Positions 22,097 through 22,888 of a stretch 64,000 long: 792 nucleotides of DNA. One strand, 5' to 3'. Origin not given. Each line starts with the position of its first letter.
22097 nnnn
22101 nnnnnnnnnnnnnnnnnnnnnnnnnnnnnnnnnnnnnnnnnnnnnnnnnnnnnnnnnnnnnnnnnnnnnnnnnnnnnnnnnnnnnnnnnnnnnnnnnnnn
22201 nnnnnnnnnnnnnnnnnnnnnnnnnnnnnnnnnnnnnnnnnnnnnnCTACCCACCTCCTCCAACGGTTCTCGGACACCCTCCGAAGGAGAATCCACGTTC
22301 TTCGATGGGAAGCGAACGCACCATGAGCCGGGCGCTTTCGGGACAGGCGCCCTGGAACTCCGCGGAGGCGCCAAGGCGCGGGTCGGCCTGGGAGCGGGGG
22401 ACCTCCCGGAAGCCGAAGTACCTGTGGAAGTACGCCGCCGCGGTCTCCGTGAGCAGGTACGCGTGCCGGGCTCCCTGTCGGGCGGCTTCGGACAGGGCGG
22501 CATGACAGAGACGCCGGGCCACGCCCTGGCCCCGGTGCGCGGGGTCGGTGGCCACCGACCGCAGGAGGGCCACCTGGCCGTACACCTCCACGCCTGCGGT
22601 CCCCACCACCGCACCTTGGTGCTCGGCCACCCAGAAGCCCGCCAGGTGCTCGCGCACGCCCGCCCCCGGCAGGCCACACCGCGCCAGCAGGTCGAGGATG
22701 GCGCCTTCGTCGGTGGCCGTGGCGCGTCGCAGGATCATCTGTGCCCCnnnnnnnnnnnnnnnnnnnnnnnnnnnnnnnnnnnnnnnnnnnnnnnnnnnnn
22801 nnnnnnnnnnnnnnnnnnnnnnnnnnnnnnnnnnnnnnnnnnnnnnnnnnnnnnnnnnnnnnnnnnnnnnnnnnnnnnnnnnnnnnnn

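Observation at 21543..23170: Minimal arsenic module arsR-GNAT-arsM without an efflux pump, with a putatively leaderless promoter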

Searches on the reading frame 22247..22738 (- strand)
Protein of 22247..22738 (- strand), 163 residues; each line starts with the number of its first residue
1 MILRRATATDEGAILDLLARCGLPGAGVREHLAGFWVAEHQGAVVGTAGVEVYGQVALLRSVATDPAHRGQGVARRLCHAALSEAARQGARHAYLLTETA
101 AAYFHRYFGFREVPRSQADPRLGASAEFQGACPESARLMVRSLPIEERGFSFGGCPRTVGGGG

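Call 3: search_protein_families(library=ncbifam, proteins=[window:22247-22738:-], max_evalue=0.001)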
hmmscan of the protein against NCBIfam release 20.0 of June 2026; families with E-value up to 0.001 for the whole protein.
window:22247-22738:- (163 aa): 12 families
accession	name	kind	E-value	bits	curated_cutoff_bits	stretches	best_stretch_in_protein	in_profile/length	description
NF040501.1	resist_ArsN2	equivalog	1.5e-41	141.1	125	1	12-141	3-132/133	arsenic resistance N-acetyltransferase ArsN2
NF005840.0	PRK07757.1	equivalog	2.7e-11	43.6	154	1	28-119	37-127/153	N-acetyltransferase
NF005921.0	PRK07922.1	equivalog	1e-10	41.5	180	1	30-119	43-132/170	amino-acid N-acetyltransferase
NF003641.0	PRK05279.1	equivalog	9.4e-07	28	344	1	3-113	297-415/441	amino-acid N-acetyltransferase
NF008964.0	PRK12308.1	equivalog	9.7e-06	24.2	657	1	31-106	501-576/624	argininosuccinate lyase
NF049894.1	CG3035_N_ac_Glu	equivalog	1.1e-05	24.9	280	1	60-113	236-292/300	N-acetylglutamate synthase, CG3035 family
TIGR01575.1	rimI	equivalog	1.4e-05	25.3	86.4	1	30-113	29-115/132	ribosomal protein S18-alanine N-acetyltransferase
TIGR03448.1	mycothiol_MshD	equivalog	6.9e-05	22.3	163.1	1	2-100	17-115/294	mycothiol synthase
NF002959.0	PRK03624.1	equivalog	8.7e-05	22.3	124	1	33-98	49-114/147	GNAT family acetyltransferase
TIGR01890.1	N-Ac-Glu-synth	equivalog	8.9e-05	21.6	202.85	1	3-113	285-403/429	amino-acid N-acetyltransferase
NF038102.1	AAC_6p_III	exception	0.00017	21.8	305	1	55-115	83-146/156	tobramycin N-acetyltransferase AAC(6')-III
TIGR00124.1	cit_ly_ligase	equivalog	0.00069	18.7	262.1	1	35-114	33-108/335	[citrate (pro-3S)-lyase] ligase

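Call 4: search_protein_families(library=pfam, proteins=[window:22247-22738:-], max_evalue=0.001)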
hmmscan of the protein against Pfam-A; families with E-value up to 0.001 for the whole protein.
window:22247-22738:- (163 aa): 7 families
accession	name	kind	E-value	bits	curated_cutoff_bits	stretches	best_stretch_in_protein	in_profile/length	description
PF13508.13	Acetyltransf_7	-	2e-15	57.3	27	1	34-112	4-84/84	Acetyltransferase (GNAT) domain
PF00583.31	Acetyltransf_1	-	5.1e-15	56.2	20.7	1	31-110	31-116/116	Acetyltransferase (GNAT) family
PF13673.13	Acetyltransf_10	-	2.9e-08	34.2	23.6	1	35-117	33-114/128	Acetyltransferase (GNAT) domain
PF13527.13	Acetyltransf_9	-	2.1e-06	28.2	25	1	56-111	72-125/127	Acetyltransferase (GNAT) domain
PF14542.12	Acetyltransf_CG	-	3.6e-06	27.4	30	1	41-106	8-73/80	GCN5-related N-acetyl-transferase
PF24553.2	Rv0428c_C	-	0.00014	22.1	27.2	1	59-113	162-218/224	Probable histone acetyltransferase Rv0428c C-terminal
PF21926.2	FeeM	-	0.00097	19.4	27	0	59-126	83-152/158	N-acyl amino acid synthase FeeM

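Call 9: find_encoding_contigs(protein=window:22247-22738:-, flank=10000, max_places=6)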
Protein window:22247-22738:- (163 aa): 4 contigs read that carry it; 4 places shown.
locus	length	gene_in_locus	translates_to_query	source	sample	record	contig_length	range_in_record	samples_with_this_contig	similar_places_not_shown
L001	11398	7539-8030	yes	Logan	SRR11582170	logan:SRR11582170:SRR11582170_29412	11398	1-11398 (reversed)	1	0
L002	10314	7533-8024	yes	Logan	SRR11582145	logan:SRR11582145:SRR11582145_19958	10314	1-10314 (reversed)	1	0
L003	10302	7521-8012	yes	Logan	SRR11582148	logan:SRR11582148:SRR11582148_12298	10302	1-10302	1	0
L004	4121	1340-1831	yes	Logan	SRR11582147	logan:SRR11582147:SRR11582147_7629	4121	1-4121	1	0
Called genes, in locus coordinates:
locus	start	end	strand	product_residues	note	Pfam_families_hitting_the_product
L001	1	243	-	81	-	?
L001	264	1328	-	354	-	PF01380:SIS (weak), PF10432:bact-PGI_C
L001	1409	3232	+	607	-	PF00582:Usp, PF00535:Glycos_transf_2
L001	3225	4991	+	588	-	PF17389:Bac_rhamnosid6H, PF22422:MGH1-like_GH, PF03200:Glyco_hydro_63, PF01204:Trehalase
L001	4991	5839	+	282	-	PF21088:MS_channel_1st, PF00924:MS_channel_2nd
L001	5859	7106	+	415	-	PF00483:NTP_transferase, PF24894:Hexapep_GlmU, PF25247:LbH_GLGC, PF25084:LbH_EIF2B (weak)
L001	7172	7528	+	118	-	PF01022:HTH_5, PF01047:MarR (weak), PF12802:MarR_2 (weak), PF12840:HTH_20, PF13412:HTH_24 (weak)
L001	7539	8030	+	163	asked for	PF00583:Acetyltransf_1, PF13508:Acetyltransf_7, PF13527:Acetyltransf_9 (weak), PF13673:Acetyltransf_10, PF14542:Acetyltransf_CG (weak)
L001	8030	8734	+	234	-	PF01135:PCMT, PF01209:Ubie_methyltran, PF06325:PrmA, PF13489:Methyltransf_23, PF13847:Methyltransf_31, PF08241:Methyltransf_11, PF08242:Methyltransf_12, PF13649:Methyltransf_25, +2 more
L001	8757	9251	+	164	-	PF00731:AIRC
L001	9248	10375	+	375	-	PF22660:RS_preATP-grasp-like, PF01071:GARS_A (weak), PF02222:ATP-grasp, PF02786:CPSase_L_D2, PF17769:PurK_C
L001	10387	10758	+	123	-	PF06262:Zincin_1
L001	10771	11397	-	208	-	?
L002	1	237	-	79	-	?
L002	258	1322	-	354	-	PF10432:bact-PGI_C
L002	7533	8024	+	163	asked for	PF00583:Acetyltransf_1, PF13508:Acetyltransf_7, PF13527:Acetyltransf_9 (weak), PF13673:Acetyltransf_10, PF14542:Acetyltransf_CG (weak)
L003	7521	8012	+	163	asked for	PF00583:Acetyltransf_1, PF13508:Acetyltransf_7, PF13527:Acetyltransf_9 (weak), PF13673:Acetyltransf_10, PF14542:Acetyltransf_CG (weak)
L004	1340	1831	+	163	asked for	PF00583:Acetyltransf_1, PF13508:Acetyltransf_7, PF13527:Acetyltransf_9 (weak), PF13673:Acetyltransf_10, PF14542:Acetyltransf_CG (weak)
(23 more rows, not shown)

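Call 14: find_homologous_proteins(query=window:22247-22738:-, max_evalue=0.00001)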
Query window:22247-22738:- (163 aa): 76 proteins with E <= 0.00001 among 550 candidates.
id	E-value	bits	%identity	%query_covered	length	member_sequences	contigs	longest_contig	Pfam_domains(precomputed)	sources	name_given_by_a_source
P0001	4.7e-101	354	100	100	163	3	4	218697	PF13673.14,PF13508.14,PF14542.13,PF13527.14,PF00583.32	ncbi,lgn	-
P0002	1.5e-63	232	72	94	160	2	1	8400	PF13673.14,PF13508.14,PF13527.14,PF00583.32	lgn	-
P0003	5.9e-62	227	70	94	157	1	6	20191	PF13673.14,PF13480.14,PF13508.14,PF23209.2,PF00583.32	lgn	-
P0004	8.0e-53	197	66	87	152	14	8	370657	PF13508.14,PF14542.13,PF13527.14,PF00583.32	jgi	jgi:N-acetylglutamate synthase-like GNAT family acetyltransferase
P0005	4.4e-52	194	65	92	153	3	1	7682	PF13508.14,PF00583.32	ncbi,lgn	ncbi:MAG: arsenic resistance N-acetyltransferase ArsN2 [bacterium]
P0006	1.1e-51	193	68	90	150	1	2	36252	PF13673.14,PF13508.14,PF14542.13,PF13527.14,PF00583.32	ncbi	-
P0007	5.0e-51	191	66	88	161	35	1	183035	PF13508.14,PF23209.2,PF14542.13,PF13527.14,PF00583.32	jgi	jgi:amino-acid N-acetyltransferase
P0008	2.4e-50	189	67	90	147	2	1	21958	PF13673.14,PF13508.14,PF14542.13,PF13527.14,PF00583.32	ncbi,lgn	-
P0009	2.8e-50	189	63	93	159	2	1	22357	PF13508.14,PF13527.14,PF00583.32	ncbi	-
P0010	6.7e-45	171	63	87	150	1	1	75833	PF13673.14,PF13480.14,PF13508.14,PF23209.2,PF00583.32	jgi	jgi:amino-acid N-acetyltransferase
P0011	2.9e-42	163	60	87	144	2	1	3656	PF13673.14,PF13508.14,PF13527.14,PF00583.32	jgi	jgi:N-acetylglutamate synthase-like GNAT family acetyltransferase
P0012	2.6e-37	146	59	82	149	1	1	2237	PF13673.14,PF13508.14,PF13527.14,PF00583.32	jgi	jgi:amino-acid N-acetyltransferase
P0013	1.2e-33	135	64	64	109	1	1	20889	PF13508.14,PF14542.13,PF00583.32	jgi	jgi:amino-acid N-acetyltransferase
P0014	7.3e-32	129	53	87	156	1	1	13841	PF13673.14,PF13508.14,PF13527.14,PF00583.32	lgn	-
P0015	1.7e-31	128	67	56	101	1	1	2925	PF13508.14,PF00583.32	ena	-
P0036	8.5e-27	112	51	88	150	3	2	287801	PF13508.14,PF00583.32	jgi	-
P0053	5.5e-23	100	50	88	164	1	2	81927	PF13480.14,PF13508.14,PF00583.32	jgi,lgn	-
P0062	6.1e-20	90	43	82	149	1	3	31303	PF13673.14,PF13508.14,PF00583.32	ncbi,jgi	jgi:amino-acid N-acetyltransferase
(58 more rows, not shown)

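Call 18: find_encoding_contigs(protein=P0003, flank=8000, max_places=2)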
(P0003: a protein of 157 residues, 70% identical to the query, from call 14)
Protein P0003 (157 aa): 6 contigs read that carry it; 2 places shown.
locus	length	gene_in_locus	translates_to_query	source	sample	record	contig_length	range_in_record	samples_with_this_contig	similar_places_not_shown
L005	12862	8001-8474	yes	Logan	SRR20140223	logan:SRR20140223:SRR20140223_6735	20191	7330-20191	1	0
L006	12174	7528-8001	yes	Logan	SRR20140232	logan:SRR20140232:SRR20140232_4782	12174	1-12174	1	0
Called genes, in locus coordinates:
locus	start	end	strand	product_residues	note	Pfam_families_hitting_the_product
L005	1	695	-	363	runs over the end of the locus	PF02463:SMC_N (faint), PF00005:ABC_tran, PF17912:OB_MalK, PF08402:TOBE_2 (weak), PF03459:TOBE (weak)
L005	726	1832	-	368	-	PF01380:SIS (weak), PF10432:bact-PGI_C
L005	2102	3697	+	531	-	PF00582:Usp (weak), PF00535:Glycos_transf_2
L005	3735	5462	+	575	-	PF17389:Bac_rhamnosid6H, PF22422:MGH1-like_GH, PF01204:Trehalase, PF03200:Glyco_hydro_63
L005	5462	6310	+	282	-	PF21088:MS_channel_1st, PF00924:MS_channel_2nd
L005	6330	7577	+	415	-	PF00483:NTP_transferase, PF24894:Hexapep_GlmU, PF25247:LbH_GLGC (weak), PF25084:LbH_EIF2B (weak)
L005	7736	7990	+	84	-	PF12840:HTH_20, PF01022:HTH_5, PF01047:MarR (weak), PF09339:HTH_IclR (weak), PF13412:HTH_24 (weak)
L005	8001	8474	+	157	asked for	PF00583:Acetyltransf_1, PF13480:Acetyltransf_6 (weak), PF13673:Acetyltransf_10 (weak), PF23209:IDM1_C (weak), PF13508:Acetyltransf_7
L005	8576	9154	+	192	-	PF01135:PCMT (weak), PF05175:MTS (weak), PF13489:Methyltransf_23, PF01209:Ubie_methyltran, PF13847:Methyltransf_31, PF13649:Methyltransf_25, PF08241:Methyltransf_11, PF08242:Methyltransf_12, +1 more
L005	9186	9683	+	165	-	PF00731:AIRC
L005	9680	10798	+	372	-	PF22660:RS_preATP-grasp-like, PF02222:ATP-grasp, PF02786:CPSase_L_D2 (weak), PF17769:PurK_C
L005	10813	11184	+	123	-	PF06262:Zincin_1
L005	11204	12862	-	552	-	?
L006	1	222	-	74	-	?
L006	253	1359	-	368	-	PF01380:SIS (weak), PF10432:bact-PGI_C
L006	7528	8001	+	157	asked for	PF00583:Acetyltransf_1, PF13480:Acetyltransf_6 (weak), PF13673:Acetyltransf_10 (weak), PF23209:IDM1_C (weak), PF13508:Acetyltransf_7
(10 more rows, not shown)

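Call 19: find_encoding_contigs(protein=P0004, flank=8000, max_places=2)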
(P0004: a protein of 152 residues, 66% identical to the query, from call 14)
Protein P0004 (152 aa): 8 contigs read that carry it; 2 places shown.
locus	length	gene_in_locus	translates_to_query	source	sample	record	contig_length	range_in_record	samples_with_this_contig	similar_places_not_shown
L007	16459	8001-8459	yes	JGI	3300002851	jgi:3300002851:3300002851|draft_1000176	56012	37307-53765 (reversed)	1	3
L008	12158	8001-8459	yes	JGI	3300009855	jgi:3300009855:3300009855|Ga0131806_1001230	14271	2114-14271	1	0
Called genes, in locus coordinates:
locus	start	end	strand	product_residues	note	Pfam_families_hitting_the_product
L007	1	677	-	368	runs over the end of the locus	PF00005:ABC_tran, PF02463:SMC_N (faint), PF17912:OB_MalK, PF08402:TOBE_2, PF03459:TOBE (weak)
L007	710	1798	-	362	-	PF10432:bact-PGI_C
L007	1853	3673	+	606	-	PF00582:Usp (weak), PF00535:Glycos_transf_2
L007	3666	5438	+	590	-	PF17389:Bac_rhamnosid6H, PF22422:MGH1-like_GH, PF03200:Glyco_hydro_63, PF01204:Trehalase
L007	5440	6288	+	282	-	PF21088:MS_channel_1st, PF00924:MS_channel_2nd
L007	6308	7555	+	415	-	PF00483:NTP_transferase, PF24894:Hexapep_GlmU, PF25247:LbH_GLGC (weak), PF25084:LbH_EIF2B (faint)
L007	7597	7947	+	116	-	PF12840:HTH_20 (weak), PF01022:HTH_5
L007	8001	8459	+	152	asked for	PF00583:Acetyltransf_1, PF13527:Acetyltransf_9 (faint), PF13508:Acetyltransf_7, PF14542:Acetyltransf_CG (faint)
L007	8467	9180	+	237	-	PF13489:Methyltransf_23, PF01135:PCMT (weak), PF01209:Ubie_methyltran, PF06325:PrmA (weak), PF13847:Methyltransf_31, PF08241:Methyltransf_11, PF08242:Methyltransf_12, PF13649:Methyltransf_25, +1 more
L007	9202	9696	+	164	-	PF00731:AIRC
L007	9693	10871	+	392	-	PF22660:RS_preATP-grasp-like, PF02222:ATP-grasp, PF17769:PurK_C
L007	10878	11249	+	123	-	PF06262:Zincin_1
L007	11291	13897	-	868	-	PF02861:Clp_N, PF23569:NBD_SMAX1, PF00004:AAA, PF17871:AAA_lid_9, PF00004:AAA, PF07724:AAA_2, PF07728:AAA_5, PF10431:ClpB_D2-small, +13 more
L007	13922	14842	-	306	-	PF00226:DnaJ, PF01556:DnaJ_C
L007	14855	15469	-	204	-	PF01025:GrpE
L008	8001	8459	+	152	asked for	PF00583:Acetyltransf_1, PF13527:Acetyltransf_9 (faint), PF13508:Acetyltransf_7, PF14542:Acetyltransf_CG (faint)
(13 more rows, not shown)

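Call 20: find_encoding_contigs(protein=P0007, flank=8000, max_places=2)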
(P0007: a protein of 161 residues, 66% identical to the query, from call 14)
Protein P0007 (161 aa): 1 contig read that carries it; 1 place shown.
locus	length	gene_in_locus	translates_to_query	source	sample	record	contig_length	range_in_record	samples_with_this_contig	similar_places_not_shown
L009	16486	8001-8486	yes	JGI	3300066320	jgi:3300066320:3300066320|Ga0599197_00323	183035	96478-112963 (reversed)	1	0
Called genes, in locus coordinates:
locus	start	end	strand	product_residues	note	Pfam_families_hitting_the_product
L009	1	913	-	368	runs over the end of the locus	PF02463:SMC_N (faint), PF00005:ABC_tran, PF17912:OB_MalK, PF08402:TOBE_2, PF03459:TOBE (weak)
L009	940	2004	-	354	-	PF10432:bact-PGI_C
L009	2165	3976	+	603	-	PF00582:Usp, PF00535:Glycos_transf_2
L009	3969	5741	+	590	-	PF17389:Bac_rhamnosid6H, PF22422:MGH1-like_GH, PF01204:Trehalase (weak), PF03200:Glyco_hydro_63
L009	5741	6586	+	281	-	PF21088:MS_channel_1st, PF00924:MS_channel_2nd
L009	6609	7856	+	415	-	PF00483:NTP_transferase, PF24894:Hexapep_GlmU, PF25247:LbH_GLGC, PF25084:LbH_EIF2B (weak)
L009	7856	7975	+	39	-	-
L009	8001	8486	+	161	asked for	PF00583:Acetyltransf_1, PF13527:Acetyltransf_9 (faint), PF13508:Acetyltransf_7, PF23209:IDM1_C (weak), PF14542:Acetyltransf_CG (weak)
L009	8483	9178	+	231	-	PF01135:PCMT, PF13489:Methyltransf_23, PF01209:Ubie_methyltran, PF06325:PrmA, PF13847:Methyltransf_31, PF08241:Methyltransf_11, PF08242:Methyltransf_12, PF13649:Methyltransf_25, +2 more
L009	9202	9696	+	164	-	PF00731:AIRC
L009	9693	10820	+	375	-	PF22660:RS_preATP-grasp-like, PF02222:ATP-grasp, PF02786:CPSase_L_D2, PF17769:PurK_C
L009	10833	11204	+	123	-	PF06262:Zincin_1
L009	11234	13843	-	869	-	PF02861:Clp_N, PF13191:AAA_16 (weak), PF23569:NBD_SMAX1, PF00004:AAA, PF17871:AAA_lid_9, PF07724:AAA_2, PF07728:AAA_5, PF10431:ClpB_D2-small, +12 more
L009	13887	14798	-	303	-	PF00226:DnaJ, PF01556:DnaJ_C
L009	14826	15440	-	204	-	PF01025:GrpE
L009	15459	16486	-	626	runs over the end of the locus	PF00012:HSP70, PF06723:MreB_Mbl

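Call 29: find_encoding_contigs(protein=P0010, flank=8000, max_places=1)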
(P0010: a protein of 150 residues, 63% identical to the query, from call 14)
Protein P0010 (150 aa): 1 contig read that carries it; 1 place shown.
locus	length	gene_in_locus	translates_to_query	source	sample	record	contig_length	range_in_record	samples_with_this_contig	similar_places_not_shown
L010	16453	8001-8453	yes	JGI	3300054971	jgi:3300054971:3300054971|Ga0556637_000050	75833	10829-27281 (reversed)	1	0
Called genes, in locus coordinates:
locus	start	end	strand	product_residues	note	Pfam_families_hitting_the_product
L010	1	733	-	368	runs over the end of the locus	PF02463:SMC_N (faint), PF00005:ABC_tran, PF17912:OB_MalK, PF08402:TOBE_2, PF03459:TOBE (weak)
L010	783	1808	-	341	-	PF10432:bact-PGI_C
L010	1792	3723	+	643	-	PF00582:Usp (weak), PF00535:Glycos_transf_2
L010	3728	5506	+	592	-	PF17389:Bac_rhamnosid6H, PF22422:MGH1-like_GH, PF03200:Glyco_hydro_63, PF01204:Trehalase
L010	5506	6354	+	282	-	PF21088:MS_channel_1st, PF00924:MS_channel_2nd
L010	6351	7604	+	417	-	PF00483:NTP_transferase, PF24894:Hexapep_GlmU, PF25247:LbH_GLGC (weak), PF25084:LbH_EIF2B (weak)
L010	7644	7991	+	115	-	PF12840:HTH_20, PF01022:HTH_5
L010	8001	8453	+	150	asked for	PF00583:Acetyltransf_1, PF13480:Acetyltransf_6 (weak), PF23209:IDM1_C (weak), PF13673:Acetyltransf_10 (weak), PF13508:Acetyltransf_7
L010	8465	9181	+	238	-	PF01135:PCMT (weak), PF06325:PrmA (weak), PF13489:Methyltransf_23, PF01209:Ubie_methyltran, PF13847:Methyltransf_31, PF08241:Methyltransf_11, PF08242:Methyltransf_12, PF13649:Methyltransf_25, +1 more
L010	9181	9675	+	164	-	PF00731:AIRC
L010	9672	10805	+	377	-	PF22660:RS_preATP-grasp-like, PF02222:ATP-grasp, PF17769:PurK_C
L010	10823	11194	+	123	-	PF06262:Zincin_1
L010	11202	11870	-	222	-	PF04127:DFP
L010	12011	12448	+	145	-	PF24685:OB_RRP5_4th (weak), PF00575:S1, PF23459:S1_RRP5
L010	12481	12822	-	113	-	-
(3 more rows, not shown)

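Call 30: find_encoding_contigs(protein=P0036, flank=8000, max_places=1)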
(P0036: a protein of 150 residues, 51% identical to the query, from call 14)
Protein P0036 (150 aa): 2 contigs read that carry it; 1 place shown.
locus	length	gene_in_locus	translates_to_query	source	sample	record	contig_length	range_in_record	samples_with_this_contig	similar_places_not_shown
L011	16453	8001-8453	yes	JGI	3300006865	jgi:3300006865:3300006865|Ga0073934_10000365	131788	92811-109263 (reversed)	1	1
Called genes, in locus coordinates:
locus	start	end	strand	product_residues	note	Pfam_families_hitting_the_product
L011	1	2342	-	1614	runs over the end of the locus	PF00082:Peptidase_S8, PF13860:FlgD_ig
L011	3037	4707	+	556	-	PF13360:PQQ_2 (faint), PF13570:Beta-prop_ACSF4 (faint), PF13860:FlgD_ig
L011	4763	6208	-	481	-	PF00875:DNA_photolyase, PF03441:FAD_binding_7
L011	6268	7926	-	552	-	-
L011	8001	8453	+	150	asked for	PF00583:Acetyltransf_1, PF13508:Acetyltransf_7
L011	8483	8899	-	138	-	PF07681:DoxX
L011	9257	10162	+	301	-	-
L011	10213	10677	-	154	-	PF00583:Acetyltransf_1, PF13673:Acetyltransf_10, PF13508:Acetyltransf_7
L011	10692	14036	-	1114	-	PF00930:DPPIV_N (faint), PF26549:Tricorn_N, PF26549:Tricorn_N, PF26550:Tricorn_2nd, PF07676:PD40, PF14684:Tricorn_C1, PF14685:PDZ_Tricorn, PF03572:Peptidase_S41, +1 more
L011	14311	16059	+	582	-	PF13646:HEAT_2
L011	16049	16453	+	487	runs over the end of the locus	PF01966:HD, PF13487:HD_5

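Call 31: find_encoding_contigs(protein=P0053, flank=8000, max_places=1)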
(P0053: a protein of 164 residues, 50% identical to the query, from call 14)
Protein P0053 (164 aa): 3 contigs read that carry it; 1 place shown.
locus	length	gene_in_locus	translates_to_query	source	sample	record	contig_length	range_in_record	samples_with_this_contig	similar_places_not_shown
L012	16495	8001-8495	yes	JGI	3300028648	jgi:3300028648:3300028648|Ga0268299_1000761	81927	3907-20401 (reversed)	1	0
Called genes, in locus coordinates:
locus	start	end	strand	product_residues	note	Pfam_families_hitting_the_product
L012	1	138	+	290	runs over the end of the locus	PF17848:Zn_ribbon_ACC, PF01039:Carboxyl_trans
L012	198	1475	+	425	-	PF08245:Mur_ligase_M (faint), PF02875:Mur_ligase_C, PF27239:FOL3_C (weak)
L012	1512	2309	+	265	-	PF05036:SPOR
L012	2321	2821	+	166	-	PF02674:Colicin_V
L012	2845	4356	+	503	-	PF13522:GATase_6, PF13537:GATase_7, PF00156:Pribosyltran (weak)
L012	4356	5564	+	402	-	PF00155:Aminotran_1_2 (weak), PF01053:Cys_Met_Meta_PP, PF00266:Aminotran_5 (weak)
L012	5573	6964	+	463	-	PF00749:tRNA-synt_1c, PF19269:Anticodon_2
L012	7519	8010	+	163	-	PF01047:MarR, PF12802:MarR_2, PF13463:HTH_27 (weak)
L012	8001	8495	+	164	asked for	PF00583:Acetyltransf_1, PF13480:Acetyltransf_6 (weak), PF13508:Acetyltransf_7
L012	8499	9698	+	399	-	PF07690:MFS_1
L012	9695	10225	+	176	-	PF13302:Acetyltransf_3, PF13420:Acetyltransf_4, PF00583:Acetyltransf_1, PF13508:Acetyltransf_7, PF08445:FR47 (faint)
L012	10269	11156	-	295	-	PF00351:Biopterin_H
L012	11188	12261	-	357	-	PF00144:Beta-lactamase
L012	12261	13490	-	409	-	-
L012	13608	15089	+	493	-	PF00149:Metallophos (weak)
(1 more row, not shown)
